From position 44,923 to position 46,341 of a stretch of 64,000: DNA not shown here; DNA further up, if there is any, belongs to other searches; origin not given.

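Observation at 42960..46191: Operon coupling a ThDP enzyme, a transthyretin-like protein lacking the YRGS motif, and a DmdA-like aminomethyltransferase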

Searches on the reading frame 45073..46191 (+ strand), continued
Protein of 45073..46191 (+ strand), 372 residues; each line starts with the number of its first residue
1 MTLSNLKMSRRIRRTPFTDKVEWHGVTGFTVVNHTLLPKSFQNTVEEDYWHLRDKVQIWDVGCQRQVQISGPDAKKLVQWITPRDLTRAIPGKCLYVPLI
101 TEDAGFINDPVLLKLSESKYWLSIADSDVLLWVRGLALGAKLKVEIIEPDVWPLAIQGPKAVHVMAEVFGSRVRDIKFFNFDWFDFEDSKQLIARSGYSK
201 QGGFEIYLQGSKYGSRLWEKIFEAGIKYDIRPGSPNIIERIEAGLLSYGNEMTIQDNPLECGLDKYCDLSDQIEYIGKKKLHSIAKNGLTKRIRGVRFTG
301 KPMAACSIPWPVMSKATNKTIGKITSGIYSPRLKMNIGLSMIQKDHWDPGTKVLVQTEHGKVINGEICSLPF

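Call 48: get_annotated_region(hit=H1, flank=5000)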
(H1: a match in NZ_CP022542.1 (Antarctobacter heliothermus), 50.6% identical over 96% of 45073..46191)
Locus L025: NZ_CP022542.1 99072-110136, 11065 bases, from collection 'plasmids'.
description: Antarctobacter heliothermus strain SMS3 plasmid pSMS3-2, complete sequence
organism: Antarctobacter heliothermus (NCBI taxid 74033)
taxonomy: Bacteria; Pseudomonadota; Alphaproteobacteria; Rhodobacterales; Roseobacteraceae; Antarctobacter; Antarctobacter heliothermus
host: -; source: Skeletonema marinoi strain ST54,Cell culture,Top-layer sediments; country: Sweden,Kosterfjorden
typing (MOB-suite, as given by PLSDB): non-mobilizable
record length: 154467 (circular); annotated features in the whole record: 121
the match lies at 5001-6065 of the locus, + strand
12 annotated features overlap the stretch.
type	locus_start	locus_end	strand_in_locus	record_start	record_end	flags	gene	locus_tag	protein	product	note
CDS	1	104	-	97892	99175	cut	-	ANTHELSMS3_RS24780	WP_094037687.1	TRAP transporter large permease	GO:0008643 - carbohydrate transport [Evidence IEA]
CDS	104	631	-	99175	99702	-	-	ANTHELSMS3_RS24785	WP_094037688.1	TRAP transporter small permease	-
CDS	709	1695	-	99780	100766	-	-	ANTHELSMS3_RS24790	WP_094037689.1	TRAP transporter substrate-binding protein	-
CDS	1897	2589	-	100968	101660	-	-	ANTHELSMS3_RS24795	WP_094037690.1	GntR family transcriptional regulator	-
CDS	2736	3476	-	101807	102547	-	-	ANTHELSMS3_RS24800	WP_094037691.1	GntR family transcriptional regulator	GO:0006355 - regulation of DNA-templated transcription [Evidence IEA]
CDS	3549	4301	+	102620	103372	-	-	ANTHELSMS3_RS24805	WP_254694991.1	DUF2182 domain-containing protein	-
CDS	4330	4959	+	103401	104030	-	-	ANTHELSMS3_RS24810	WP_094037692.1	DUF1326 domain-containing protein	-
CDS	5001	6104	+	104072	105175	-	-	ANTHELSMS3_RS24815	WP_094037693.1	dimethylsulfoniopropionate demethylase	-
CDS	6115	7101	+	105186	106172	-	-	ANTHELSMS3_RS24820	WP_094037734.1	MDR family oxidoreductase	-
CDS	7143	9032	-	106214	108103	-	-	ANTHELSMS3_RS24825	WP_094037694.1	sugar phosphate isomerase/epimerase and 4-hydroxyphenylpyruvate domain-containing protein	-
CDS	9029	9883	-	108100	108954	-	-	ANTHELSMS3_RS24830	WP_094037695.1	shikimate dehydrogenase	-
CDS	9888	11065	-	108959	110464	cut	-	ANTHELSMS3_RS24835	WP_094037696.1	tripartite tricarboxylate transporter permease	-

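Call 49: get_annotated_region(hit=H6, flank=4000)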
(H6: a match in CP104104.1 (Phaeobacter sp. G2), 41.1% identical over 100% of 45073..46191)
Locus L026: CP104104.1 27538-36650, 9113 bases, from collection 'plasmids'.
description: Phaeobacter sp. G2 plasmid unnamed4, complete sequence
organism: Phaeobacter sp. G2 (NCBI taxid 2976981)
taxonomy: Bacteria; Pseudomonadota; Alphaproteobacteria; Rhodobacterales; Roseobacteraceae; Phaeobacter; Phaeobacter sp. G2
host: -; source: cell culture,Emiliania huxleyi RCC1216 culture; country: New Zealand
typing (MOB-suite, as given by PLSDB): non-mobilizable
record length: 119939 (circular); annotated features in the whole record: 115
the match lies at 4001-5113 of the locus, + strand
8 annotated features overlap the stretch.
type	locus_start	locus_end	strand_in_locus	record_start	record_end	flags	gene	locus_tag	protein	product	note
CDS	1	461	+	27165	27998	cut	-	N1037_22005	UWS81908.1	helix-turn-helix domain-containing protein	-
CDS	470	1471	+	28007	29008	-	-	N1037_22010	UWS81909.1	ArsJ-associated glyceraldehyde-3-phosphate dehydrogenase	-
CDS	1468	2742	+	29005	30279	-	arsJ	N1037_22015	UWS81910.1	organoarsenical effux MFS transporter ArsJ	-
CDS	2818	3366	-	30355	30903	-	-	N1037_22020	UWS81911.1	YaeQ family protein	-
CDS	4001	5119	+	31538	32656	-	-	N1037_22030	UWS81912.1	glycine cleavage system protein T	-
CDS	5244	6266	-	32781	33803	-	-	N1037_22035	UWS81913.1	GGDEF domain-containing protein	-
CDS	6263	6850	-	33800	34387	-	-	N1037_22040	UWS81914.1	heme NO-binding domain-containing protein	-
CDS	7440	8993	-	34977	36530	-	-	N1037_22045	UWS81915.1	trimethylamine methyltransferase family protein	-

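Call 50: get_annotated_region(hit=H7, flank=4000)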
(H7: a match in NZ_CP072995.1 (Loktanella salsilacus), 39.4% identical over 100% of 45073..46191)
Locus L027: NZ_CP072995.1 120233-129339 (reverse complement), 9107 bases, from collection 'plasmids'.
description: Loktanella salsilacus strain 1A07899 plasmid plas1, complete sequence
organism: Loktanella salsilacus (NCBI taxid 195913)
taxonomy: Bacteria; Pseudomonadota; Alphaproteobacteria; Rhodobacterales; Roseobacteraceae; Loktanella; Loktanella salsilacus
host: -; source: -; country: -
typing (MOB-suite, as given by PLSDB): non-mobilizable
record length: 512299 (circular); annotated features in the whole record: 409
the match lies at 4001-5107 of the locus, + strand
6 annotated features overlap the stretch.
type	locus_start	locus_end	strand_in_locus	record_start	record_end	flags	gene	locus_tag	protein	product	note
CDS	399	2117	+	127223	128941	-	-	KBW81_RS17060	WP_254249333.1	EAL domain-containing protein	-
CDS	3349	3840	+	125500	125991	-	-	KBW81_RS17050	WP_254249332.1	Lrp/AsnC family transcriptional regulator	-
CDS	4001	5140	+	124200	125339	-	-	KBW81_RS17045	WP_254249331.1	glycine cleavage T C-terminal barrel domain-containing protein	-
CDS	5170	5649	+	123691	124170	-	-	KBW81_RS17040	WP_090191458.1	OsmC family protein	GO:0006979 - response to oxidative stress [Evidence IEA]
CDS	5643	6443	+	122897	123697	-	-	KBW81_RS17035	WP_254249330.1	enoyl-CoA hydratase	-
CDS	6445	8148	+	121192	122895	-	-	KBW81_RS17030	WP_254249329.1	acyl-CoA synthetase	-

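Call 51: get_annotated_region(hit=H8, flank=4000)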
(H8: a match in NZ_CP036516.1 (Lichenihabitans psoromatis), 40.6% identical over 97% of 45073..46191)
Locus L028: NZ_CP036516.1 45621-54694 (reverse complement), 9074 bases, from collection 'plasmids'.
description: Lichenihabitans psoromatis strain PAMC 29148 plasmid p_unnamed1, complete sequence
organism: Lichenihabitans psoromatis (NCBI taxid 2528642)
taxonomy: Bacteria; Pseudomonadota; Alphaproteobacteria; Hyphomicrobiales; Lichenihabitantaceae; Lichenihabitans; Lichenihabitans psoromatis
host: -; source: Psoroma sp.,culture,Lichen; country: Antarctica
typing (MOB-suite, as given by PLSDB): conjugative; relaxase MOBP; mating-pair formation MPF_T
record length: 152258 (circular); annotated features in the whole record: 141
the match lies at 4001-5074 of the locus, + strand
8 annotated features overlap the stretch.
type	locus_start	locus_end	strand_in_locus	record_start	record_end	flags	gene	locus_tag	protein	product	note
CDS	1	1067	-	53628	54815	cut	-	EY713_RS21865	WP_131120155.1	amino acid aminotransferase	-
CDS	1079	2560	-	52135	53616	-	-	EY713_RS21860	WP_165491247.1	FAD-binding oxidoreductase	-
CDS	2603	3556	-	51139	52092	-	-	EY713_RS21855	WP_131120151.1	methylenetetrahydrofolate reductase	GO:0006555 - methionine metabolic process [Evidence IEA]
CDS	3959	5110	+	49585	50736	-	-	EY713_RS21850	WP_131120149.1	glycine cleavage T C-terminal barrel domain-containing protein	-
CDS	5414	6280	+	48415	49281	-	purU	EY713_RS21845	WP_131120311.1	formyltetrahydrofolate deformylase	GO:0009152 - purine ribonucleotide biosynthetic process [Evidence IEA]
CDS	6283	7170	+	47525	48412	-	folD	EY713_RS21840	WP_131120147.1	bifunctional methylenetetrahydrofolate dehydrogenase/methenyltetrahydrofolate cyclohydrolase FolD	-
CDS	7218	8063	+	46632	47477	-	-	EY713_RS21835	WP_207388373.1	ABC transporter substrate-binding protein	-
CDS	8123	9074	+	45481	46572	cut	-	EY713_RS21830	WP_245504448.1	amino acid ABC transporter permease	GO:0006865 - amino acid transport [Evidence IEA]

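Call 65: find_encoding_contigs(protein=P0144, flank=8000, max_places=3)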
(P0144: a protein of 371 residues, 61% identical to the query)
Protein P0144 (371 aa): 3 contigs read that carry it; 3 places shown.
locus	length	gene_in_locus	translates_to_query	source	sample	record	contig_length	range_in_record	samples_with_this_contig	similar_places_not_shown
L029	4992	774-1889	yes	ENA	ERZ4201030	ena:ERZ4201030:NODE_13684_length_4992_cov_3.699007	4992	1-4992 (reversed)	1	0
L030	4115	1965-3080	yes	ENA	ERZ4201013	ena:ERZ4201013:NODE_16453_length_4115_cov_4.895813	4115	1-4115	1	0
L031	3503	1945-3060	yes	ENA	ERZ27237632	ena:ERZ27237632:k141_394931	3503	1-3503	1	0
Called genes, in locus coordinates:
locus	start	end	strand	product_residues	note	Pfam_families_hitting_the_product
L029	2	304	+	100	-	?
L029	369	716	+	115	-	PF00576:Transthyretin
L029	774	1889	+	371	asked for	PF01571:GCV_T, PF08669:GCV_T_C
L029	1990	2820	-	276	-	-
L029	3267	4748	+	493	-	PF01507:PAPS_reduct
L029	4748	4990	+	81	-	?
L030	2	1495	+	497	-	?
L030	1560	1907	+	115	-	PF00576:Transthyretin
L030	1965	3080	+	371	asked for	PF01571:GCV_T, PF08669:GCV_T_C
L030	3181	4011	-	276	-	-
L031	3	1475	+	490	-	?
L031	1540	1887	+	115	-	PF00576:Transthyretin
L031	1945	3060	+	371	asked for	PF01571:GCV_T, PF08669:GCV_T_C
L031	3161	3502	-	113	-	?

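Call 66: find_encoding_contigs(protein=P0142, flank=9000, max_places=2)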
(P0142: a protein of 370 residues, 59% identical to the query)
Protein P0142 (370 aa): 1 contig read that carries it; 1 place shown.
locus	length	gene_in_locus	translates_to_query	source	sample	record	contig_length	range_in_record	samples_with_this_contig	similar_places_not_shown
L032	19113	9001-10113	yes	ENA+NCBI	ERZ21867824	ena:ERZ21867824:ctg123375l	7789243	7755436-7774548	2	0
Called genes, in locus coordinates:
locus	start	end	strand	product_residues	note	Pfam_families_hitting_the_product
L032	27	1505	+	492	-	PF00496:SBP_bac_5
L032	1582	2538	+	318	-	PF19300:BPD_transp_1_N (weak), PF00528:BPD_transp_1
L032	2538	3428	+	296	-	PF12911:OppC_N (weak), PF00528:BPD_transp_1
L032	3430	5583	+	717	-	PF20703:nSTAND1 (faint), PF00005:ABC_tran, PF01078:Mg_chelatase (faint), PF13304:AAA_21, PF08352:oligo_HPY, PF00005:ABC_tran, PF02463:SMC_N, PF08352:oligo_HPY, +1 more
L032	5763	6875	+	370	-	PF01070:FMN_dh, PF00478:IMPDH (faint)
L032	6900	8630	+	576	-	PF02776:TPP_enzyme_N, PF00205:TPP_enzyme_M, PF02775:TPP_enzyme_C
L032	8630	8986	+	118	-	PF00576:Transthyretin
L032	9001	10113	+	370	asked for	PF01571:GCV_T, PF08669:GCV_T_C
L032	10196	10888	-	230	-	PF00005:ABC_tran, PF13304:AAA_21 (faint)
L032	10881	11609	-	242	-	PF00005:ABC_tran, PF02463:SMC_N (faint), PF13304:AAA_21 (faint), PF12399:BCA_ABC_TP_C (faint)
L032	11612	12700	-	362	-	PF02653:BPD_transp_2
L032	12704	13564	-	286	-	PF02653:BPD_transp_2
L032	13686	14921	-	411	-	PF13433:Peripla_BP_5, PF13458:Peripla_BP_6, PF01094:ANF_receptor (faint)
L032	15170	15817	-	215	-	PF21332:AmiR_N, PF03861:ANTAR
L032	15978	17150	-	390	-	PF13433:Peripla_BP_5, PF13458:Peripla_BP_6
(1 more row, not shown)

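Call 68: search_solved_structures(query=L021:13020-14060:-, max_evalue=1e-10)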
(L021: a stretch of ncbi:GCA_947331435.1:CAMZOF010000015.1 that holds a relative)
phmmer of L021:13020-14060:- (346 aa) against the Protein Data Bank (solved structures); distinct sequences matched with E-value up to 1e-10: 35.
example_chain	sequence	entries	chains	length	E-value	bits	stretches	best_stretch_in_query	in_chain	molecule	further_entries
4ngu_A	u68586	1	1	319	7.1e-20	74.6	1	39-319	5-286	TRAP dicarboxylate transporter, DctP subunit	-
4n8g_A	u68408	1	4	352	7.6e-20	74.5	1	18-275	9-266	TRAP dicarboxylate transporter, DctP subunit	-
4nn3_A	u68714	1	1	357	1.9e-18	69.9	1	19-326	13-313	TRAP dicarboxylate transporter, DctP subunit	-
2cex_A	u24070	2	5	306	4.3e-18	68.8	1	57-304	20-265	PROTEIN HI0146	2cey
2wyk_A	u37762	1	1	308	4.4e-18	68.7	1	57-304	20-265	SIALIC ACID-BINDING PERIPLASMIC PROTEIN SIAP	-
2v4c_A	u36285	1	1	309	4.4e-18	68.7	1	57-304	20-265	SIALIC ACID-BINDING PERIPLASMIC PROTEIN SIAP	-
3b50_A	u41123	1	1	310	4.5e-18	68.7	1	57-304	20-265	Sialic acid-binding periplasmic protein siaP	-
2xwv_A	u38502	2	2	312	4.6e-18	68.7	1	57-304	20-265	SIALIC ACID-BINDING PERIPLASMIC PROTEIN SIAP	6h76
2wx9_A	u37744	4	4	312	4.6e-18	68.7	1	57-304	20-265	SIALIC ACID-BINDING PERIPLASMIC PROTEIN SIAP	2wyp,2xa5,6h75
2xxk_A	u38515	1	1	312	4.9e-18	68.6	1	57-304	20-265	SIALIC ACID-BINDING PERIPLASMIC PROTEIN SIAP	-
2xwi_A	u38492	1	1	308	1.1e-17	67.4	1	57-304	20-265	SIALIC ACID-BINDING PERIPLASMIC PROTEIN SIAP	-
4mmp_A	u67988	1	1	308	1.6e-17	66.9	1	57-305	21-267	Sialic Acid Binding Protein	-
8cp7_A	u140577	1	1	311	2e-17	66.6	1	58-304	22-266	Sialic acid-binding periplasmic protein SiaP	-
2xwk_A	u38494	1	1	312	2e-17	66.6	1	57-304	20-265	SIALIC ACID-BINDING PERIPLASMIC PROTEIN SIAP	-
2xwo_A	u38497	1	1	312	2.1e-17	66.5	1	57-304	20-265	SIALIC ACID-BINDING PERIPLASMIC PROTEIN SIAP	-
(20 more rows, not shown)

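Call 84: list_cluster_members(proteins=[P0075, P0142, P0156, P0104, P0130, P0137, P0117, P0148, P0080, P0054])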
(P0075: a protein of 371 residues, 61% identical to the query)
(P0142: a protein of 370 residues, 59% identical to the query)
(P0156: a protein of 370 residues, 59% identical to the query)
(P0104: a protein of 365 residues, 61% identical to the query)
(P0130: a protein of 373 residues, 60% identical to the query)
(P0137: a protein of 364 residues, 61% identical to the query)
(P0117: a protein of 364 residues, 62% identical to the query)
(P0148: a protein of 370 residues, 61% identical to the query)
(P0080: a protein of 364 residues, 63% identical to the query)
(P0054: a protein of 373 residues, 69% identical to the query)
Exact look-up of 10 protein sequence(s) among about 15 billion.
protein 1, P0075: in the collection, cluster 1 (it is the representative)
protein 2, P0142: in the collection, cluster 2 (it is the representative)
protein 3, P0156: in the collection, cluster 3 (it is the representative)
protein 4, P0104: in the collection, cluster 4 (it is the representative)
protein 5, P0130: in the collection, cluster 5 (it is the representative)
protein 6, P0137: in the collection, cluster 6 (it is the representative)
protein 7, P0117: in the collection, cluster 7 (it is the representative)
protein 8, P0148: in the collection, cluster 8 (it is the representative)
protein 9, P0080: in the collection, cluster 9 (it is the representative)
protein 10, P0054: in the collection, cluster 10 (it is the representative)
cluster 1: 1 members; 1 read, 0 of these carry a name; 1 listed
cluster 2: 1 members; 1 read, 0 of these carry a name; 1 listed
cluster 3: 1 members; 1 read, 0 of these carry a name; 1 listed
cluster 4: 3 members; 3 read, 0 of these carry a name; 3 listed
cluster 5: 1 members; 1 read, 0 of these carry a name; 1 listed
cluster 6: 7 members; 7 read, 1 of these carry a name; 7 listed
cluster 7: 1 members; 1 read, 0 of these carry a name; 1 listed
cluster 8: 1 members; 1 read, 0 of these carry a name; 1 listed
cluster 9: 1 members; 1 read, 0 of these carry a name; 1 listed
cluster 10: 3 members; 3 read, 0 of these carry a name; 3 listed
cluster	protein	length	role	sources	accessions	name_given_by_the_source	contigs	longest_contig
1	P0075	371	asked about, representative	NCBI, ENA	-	-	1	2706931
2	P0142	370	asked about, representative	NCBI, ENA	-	-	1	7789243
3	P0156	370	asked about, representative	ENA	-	-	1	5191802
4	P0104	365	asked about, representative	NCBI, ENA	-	-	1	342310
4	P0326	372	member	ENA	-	-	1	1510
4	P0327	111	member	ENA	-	-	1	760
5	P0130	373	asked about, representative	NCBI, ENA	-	-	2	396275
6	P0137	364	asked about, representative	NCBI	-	-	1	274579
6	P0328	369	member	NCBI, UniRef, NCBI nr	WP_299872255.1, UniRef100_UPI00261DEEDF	dimethylsulfoniopropionate demethylase [uncultured Sulfitobacter sp.] | dimethylsulfoniopropionate demethylase n=1 Tax=uncultured Sulfitobacter sp. TaxID=191468 ...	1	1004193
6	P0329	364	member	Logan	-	-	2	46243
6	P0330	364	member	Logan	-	-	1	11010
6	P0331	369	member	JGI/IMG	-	-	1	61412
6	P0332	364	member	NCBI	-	-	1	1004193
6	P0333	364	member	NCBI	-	-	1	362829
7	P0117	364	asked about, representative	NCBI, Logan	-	-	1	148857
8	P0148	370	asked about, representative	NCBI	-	-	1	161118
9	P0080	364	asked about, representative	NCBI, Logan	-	-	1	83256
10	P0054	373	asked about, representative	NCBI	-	-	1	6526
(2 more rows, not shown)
